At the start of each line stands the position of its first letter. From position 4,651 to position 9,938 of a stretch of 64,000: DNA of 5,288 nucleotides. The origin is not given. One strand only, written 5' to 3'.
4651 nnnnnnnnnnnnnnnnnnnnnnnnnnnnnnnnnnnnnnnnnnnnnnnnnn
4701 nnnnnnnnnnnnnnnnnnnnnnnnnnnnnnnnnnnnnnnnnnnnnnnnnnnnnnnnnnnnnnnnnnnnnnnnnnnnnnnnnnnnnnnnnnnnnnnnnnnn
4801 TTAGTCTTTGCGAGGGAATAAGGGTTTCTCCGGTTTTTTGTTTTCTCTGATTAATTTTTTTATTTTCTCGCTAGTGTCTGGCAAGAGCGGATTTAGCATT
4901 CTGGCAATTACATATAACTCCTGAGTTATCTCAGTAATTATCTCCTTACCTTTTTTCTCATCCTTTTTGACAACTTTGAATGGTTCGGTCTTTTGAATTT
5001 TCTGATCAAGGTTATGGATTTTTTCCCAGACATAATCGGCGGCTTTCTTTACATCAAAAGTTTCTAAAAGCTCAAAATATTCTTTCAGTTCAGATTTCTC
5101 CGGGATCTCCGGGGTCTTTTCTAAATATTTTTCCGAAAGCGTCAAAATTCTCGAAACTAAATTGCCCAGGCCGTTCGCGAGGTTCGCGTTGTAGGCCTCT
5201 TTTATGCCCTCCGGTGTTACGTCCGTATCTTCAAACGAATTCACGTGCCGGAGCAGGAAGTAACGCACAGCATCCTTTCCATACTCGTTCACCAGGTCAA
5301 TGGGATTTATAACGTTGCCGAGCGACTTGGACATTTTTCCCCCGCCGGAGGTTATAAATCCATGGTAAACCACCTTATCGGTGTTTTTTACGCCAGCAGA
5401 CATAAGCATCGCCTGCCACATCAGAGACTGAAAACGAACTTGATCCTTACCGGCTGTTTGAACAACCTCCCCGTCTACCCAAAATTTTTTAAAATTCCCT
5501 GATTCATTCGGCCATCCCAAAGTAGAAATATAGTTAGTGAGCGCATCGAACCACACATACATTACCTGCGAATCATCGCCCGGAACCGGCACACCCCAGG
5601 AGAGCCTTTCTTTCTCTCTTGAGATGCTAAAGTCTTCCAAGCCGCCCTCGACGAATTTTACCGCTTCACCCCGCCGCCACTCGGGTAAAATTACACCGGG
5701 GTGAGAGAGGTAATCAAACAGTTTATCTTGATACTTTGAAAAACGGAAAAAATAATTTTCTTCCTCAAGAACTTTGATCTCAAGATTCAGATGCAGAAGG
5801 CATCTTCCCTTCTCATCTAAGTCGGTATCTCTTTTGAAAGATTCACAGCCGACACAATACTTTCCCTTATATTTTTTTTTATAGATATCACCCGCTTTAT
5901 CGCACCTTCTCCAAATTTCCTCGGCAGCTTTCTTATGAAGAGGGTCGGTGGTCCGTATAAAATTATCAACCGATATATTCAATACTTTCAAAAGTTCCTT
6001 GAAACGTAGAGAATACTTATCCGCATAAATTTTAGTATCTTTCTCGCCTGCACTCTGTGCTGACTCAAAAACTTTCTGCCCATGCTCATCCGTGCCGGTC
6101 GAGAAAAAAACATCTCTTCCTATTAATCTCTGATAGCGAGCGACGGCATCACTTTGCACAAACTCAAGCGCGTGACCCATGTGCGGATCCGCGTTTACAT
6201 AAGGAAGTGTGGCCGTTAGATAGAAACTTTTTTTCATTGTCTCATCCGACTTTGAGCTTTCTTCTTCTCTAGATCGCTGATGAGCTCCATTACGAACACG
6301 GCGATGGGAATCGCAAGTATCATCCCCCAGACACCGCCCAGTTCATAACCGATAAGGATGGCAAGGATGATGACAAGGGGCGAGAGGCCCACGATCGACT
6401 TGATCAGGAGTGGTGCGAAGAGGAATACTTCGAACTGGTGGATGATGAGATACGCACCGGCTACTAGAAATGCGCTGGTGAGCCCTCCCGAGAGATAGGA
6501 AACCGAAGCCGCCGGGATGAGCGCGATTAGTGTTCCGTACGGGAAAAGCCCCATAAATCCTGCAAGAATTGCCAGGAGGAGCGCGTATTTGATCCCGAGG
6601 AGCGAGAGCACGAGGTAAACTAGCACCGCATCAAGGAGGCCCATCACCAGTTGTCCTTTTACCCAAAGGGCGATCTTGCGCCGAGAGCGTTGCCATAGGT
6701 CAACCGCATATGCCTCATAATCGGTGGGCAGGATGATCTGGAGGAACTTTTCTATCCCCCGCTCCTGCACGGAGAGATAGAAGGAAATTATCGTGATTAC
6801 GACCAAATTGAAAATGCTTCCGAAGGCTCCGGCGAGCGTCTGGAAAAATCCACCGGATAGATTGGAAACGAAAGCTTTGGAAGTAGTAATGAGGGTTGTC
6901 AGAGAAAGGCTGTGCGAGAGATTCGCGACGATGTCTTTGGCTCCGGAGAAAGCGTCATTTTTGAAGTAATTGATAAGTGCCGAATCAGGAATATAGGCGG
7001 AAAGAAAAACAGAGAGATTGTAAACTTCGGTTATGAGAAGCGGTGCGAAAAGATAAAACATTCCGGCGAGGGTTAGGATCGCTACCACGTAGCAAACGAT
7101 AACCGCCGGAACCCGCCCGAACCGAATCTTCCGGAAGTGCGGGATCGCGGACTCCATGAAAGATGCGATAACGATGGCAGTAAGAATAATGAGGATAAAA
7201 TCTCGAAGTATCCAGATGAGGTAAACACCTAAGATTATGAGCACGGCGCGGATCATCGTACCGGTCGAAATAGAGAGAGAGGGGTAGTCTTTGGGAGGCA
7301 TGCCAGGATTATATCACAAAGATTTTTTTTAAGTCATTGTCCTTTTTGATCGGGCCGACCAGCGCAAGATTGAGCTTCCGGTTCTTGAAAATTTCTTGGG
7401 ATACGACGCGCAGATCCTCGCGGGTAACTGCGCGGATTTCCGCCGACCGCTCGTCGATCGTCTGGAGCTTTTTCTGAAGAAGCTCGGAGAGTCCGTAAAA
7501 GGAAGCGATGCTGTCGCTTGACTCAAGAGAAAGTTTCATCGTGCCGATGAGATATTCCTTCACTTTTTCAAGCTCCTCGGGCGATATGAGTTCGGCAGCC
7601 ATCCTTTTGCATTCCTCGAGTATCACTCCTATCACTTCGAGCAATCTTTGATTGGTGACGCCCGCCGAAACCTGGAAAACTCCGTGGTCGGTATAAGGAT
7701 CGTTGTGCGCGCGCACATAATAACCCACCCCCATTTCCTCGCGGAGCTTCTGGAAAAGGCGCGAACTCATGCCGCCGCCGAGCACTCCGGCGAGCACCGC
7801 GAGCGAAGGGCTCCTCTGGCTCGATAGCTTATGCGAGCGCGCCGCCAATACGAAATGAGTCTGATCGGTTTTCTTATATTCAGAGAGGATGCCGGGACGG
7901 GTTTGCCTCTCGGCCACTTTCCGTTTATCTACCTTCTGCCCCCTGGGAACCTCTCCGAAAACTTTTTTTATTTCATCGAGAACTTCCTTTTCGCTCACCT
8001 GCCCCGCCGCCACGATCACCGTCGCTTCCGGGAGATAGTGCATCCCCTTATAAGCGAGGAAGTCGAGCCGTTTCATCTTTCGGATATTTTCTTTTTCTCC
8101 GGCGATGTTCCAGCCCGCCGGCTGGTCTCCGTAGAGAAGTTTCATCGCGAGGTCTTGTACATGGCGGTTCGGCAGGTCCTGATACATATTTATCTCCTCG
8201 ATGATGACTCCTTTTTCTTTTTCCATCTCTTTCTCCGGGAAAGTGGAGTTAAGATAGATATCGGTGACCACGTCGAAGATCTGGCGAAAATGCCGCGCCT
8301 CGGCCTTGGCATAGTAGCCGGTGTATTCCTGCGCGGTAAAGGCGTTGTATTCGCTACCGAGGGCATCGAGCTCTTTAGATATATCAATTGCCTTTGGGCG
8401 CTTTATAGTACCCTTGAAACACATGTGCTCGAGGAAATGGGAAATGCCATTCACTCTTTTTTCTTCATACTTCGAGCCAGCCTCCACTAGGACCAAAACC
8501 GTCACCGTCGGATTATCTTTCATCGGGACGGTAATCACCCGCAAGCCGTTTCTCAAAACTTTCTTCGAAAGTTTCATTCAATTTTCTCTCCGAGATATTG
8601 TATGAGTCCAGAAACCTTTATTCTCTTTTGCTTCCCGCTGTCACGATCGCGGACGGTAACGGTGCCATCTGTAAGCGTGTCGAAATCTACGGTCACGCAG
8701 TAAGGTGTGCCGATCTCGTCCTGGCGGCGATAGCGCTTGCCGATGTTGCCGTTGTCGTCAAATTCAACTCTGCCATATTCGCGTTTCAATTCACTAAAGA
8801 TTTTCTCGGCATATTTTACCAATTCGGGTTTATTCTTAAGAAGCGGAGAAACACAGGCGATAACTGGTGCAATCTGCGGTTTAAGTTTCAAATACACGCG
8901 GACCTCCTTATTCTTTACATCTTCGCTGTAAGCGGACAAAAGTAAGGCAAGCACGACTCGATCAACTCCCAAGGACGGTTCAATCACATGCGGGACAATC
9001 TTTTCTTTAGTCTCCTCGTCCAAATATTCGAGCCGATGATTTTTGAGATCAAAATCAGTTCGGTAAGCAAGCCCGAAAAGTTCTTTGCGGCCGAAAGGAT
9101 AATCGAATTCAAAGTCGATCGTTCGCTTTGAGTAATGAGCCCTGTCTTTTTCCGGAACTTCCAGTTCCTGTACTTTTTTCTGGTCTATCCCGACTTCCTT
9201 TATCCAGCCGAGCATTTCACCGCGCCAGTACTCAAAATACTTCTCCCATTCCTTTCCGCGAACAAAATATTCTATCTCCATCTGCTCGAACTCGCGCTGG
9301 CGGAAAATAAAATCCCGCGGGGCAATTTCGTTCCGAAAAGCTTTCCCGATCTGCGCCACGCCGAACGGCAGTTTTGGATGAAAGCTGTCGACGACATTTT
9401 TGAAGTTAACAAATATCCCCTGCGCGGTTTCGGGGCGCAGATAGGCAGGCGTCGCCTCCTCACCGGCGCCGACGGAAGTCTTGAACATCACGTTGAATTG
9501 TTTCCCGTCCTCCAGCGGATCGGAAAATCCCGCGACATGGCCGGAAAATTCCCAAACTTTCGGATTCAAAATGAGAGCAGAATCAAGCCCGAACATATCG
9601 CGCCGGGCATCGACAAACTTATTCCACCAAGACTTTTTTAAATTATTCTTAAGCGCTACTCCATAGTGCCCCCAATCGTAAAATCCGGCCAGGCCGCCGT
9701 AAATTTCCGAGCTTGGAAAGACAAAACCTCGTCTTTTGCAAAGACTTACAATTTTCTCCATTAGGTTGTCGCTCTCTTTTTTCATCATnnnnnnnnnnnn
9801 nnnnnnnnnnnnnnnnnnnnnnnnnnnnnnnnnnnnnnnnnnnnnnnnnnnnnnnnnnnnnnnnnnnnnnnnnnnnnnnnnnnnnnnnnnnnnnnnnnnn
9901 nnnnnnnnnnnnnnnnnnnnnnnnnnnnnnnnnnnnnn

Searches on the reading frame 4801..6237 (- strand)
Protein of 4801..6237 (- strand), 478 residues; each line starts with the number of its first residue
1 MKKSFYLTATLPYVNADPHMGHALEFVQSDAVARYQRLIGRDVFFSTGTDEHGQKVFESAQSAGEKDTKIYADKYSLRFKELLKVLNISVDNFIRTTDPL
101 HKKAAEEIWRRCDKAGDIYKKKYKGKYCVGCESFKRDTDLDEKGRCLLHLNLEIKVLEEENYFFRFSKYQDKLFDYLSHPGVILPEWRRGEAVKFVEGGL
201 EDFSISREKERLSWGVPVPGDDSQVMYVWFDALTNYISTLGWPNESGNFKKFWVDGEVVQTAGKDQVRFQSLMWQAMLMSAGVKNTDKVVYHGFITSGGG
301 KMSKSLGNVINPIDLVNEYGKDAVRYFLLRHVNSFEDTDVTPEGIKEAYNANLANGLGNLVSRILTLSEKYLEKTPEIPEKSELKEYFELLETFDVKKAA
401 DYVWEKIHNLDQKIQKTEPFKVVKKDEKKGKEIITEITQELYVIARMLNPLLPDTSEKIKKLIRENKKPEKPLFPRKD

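Call 82: search_protein_families(library=pfam, proteins=[window:4801-6237:-], max_evalue=0.00001)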
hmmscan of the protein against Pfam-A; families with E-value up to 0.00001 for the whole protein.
window:4801-6237:- (478 aa): 4 families
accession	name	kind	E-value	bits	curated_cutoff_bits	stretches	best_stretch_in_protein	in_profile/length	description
PF09334.17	tRNA-synt_1g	-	7.1e-95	318.5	20.1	2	156-364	178-390/391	tRNA synthetases class I (M)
PF00133.28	tRNA-synt_1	-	4.7e-34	118.3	22.7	2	222-333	295-406/414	tRNA synthetases class I (I, L, M and V)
PF01406.26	tRNA-synt_1e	-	4.7e-13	49.6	27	0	284-331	236-283/301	tRNA synthetases class I (C) catalytic domain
PF01921.24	tRNA-synt_1f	-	2.6e-06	27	27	0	261-349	239-329/360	tRNA synthetases class I (K)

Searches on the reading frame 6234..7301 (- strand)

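Call 82: search_protein_families(library=pfam, proteins=[window:6234-7301:-], max_evalue=0.00001)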
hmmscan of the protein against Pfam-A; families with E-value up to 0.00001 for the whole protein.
window:6234-7301:- (355 aa): 1 family
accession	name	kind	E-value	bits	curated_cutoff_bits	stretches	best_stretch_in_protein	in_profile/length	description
PF01594.21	AI-2E_transport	-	1.9e-43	149.3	34.3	1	19-343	5-325/327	AI-2E family transporter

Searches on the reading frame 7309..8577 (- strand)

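Call 82: search_protein_families(library=pfam, proteins=[window:7309-8577:-], max_evalue=0.00001)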
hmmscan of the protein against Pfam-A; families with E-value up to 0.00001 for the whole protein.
window:7309-8577:- (422 aa): 2 families
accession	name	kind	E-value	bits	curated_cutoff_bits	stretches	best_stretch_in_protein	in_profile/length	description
PF05193.26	Peptidase_M16_C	-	1.7e-36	126.2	23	1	170-342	4-180/181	Peptidase M16 inactive domain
PF00675.25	Peptidase_M16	-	2e-35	122.3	22.3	1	14-159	2-146/149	Insulinase (Peptidase family M16)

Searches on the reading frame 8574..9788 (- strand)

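Call 82: search_protein_families(library=pfam, proteins=[window:8574-9788:-], max_evalue=0.00001)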
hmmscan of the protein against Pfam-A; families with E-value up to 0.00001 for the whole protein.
window:8574-9788:- (404 aa): 2 families
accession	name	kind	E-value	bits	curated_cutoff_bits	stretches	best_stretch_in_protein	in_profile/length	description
PF03129.25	HGTP_anticodon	-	7.5e-24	84.1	21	1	312-401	3-93/94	Anticodon binding domain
PF00587.30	tRNA-synt_2b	-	4.5e-15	56.6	29.3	1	113-283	9-176/179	tRNA synthetase class II core domain (G, H, P, S and T)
